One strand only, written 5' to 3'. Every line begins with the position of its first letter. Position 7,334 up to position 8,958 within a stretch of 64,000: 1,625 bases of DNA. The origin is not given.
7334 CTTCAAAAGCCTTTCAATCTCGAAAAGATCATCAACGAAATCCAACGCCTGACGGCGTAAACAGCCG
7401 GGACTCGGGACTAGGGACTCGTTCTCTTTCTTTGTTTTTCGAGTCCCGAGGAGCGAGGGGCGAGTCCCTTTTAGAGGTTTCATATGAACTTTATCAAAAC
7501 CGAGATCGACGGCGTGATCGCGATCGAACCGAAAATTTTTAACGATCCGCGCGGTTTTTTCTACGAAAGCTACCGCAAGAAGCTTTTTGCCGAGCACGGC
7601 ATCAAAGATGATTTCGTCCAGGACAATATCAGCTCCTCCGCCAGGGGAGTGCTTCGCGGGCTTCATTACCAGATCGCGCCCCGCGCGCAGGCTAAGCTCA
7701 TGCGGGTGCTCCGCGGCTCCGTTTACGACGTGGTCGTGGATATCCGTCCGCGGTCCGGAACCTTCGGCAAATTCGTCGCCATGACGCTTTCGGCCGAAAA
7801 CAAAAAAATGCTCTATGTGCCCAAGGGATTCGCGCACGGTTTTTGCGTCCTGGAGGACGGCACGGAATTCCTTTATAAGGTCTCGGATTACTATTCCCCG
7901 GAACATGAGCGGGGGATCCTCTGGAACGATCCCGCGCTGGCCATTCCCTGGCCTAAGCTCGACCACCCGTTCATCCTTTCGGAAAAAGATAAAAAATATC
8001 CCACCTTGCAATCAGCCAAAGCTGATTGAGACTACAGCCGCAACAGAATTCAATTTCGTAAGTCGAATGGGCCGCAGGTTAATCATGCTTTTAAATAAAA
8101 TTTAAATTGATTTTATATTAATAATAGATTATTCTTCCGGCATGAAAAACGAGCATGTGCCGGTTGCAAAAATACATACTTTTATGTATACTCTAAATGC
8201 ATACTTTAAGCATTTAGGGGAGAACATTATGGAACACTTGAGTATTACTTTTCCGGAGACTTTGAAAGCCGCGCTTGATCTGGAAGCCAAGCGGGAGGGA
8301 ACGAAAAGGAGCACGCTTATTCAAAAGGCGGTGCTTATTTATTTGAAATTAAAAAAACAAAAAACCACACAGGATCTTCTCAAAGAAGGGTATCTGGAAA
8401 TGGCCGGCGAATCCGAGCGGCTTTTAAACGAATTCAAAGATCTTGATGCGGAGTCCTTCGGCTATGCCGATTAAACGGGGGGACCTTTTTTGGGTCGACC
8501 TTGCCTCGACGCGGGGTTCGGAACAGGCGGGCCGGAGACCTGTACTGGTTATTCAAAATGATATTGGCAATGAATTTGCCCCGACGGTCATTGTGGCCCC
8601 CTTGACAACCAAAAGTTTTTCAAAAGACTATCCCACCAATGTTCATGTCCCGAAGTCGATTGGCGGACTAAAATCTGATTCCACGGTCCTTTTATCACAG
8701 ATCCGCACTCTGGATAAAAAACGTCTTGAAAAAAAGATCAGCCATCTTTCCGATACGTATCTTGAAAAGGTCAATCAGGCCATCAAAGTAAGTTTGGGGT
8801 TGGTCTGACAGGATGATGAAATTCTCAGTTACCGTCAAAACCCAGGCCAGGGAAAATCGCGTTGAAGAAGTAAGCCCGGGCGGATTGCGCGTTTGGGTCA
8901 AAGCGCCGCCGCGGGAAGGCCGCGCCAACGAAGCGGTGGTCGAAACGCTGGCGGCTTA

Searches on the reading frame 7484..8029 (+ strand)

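Call 49: search_protein_families(library=pfam, proteins=[window:7484-8029:+], max_evalue=0.001)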
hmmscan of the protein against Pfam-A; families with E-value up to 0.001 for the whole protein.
window:7484-8029:+ (181 aa): 1 family
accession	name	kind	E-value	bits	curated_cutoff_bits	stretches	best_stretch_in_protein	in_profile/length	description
PF00908.23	dTDP_sugar_isom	-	2.9e-74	248.8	27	1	5-176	1-167/168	dTDP-4-dehydrorhamnose 3,5-epimerase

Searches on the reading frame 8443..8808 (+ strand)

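Call 49: search_protein_families(library=pfam, proteins=[window:8443-8808:+], max_evalue=0.001)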
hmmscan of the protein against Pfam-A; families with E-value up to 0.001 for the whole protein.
window:8443-8808:+ (121 aa): 1 family
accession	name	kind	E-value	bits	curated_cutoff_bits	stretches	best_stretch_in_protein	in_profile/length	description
PF02452.23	PemK_toxin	-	2.9e-35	121.2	23.1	1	11-117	1-108/109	PemK-like, MazF-like toxin of type II toxin-antitoxin system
